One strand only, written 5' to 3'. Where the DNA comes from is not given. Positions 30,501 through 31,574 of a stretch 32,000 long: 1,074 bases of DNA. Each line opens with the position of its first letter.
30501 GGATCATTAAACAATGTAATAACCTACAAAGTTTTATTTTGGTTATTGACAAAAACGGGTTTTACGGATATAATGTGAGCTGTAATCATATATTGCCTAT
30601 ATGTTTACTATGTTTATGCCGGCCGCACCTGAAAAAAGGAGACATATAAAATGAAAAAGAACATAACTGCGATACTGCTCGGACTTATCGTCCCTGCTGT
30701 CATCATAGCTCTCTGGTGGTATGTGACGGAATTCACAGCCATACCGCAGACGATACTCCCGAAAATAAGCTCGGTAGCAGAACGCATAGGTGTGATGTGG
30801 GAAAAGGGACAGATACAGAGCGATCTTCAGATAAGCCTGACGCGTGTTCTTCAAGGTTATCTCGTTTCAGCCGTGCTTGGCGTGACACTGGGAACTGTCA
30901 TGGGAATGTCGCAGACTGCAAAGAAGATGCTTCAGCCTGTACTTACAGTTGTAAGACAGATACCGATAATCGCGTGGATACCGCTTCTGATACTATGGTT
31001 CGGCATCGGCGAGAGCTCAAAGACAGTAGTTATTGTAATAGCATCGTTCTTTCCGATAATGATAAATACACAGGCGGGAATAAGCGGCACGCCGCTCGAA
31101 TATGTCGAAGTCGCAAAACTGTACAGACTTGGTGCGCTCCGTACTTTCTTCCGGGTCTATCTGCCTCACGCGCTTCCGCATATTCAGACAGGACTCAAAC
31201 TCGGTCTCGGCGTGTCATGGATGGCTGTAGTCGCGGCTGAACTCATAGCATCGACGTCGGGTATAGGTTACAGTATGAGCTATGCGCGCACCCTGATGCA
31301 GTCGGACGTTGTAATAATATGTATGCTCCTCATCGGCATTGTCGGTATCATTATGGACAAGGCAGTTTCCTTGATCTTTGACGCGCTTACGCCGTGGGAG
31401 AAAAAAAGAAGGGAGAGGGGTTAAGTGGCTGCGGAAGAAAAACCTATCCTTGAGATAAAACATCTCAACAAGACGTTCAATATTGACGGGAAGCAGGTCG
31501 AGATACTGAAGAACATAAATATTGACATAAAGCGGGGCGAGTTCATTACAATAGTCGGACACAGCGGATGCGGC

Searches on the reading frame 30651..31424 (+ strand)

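Call 46: search_protein_families(library=pfam, proteins=[window:30651-31424:+], max_evalue=0.001)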
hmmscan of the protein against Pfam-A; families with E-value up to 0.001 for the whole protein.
window:30651-31424:+ (257 aa): 1 family
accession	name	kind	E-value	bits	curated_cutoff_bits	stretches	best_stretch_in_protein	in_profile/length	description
PF00528.27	BPD_transp_1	-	2e-27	96.6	26.4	1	77-247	1-179/184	Binding-protein-dependent transport system inner membrane component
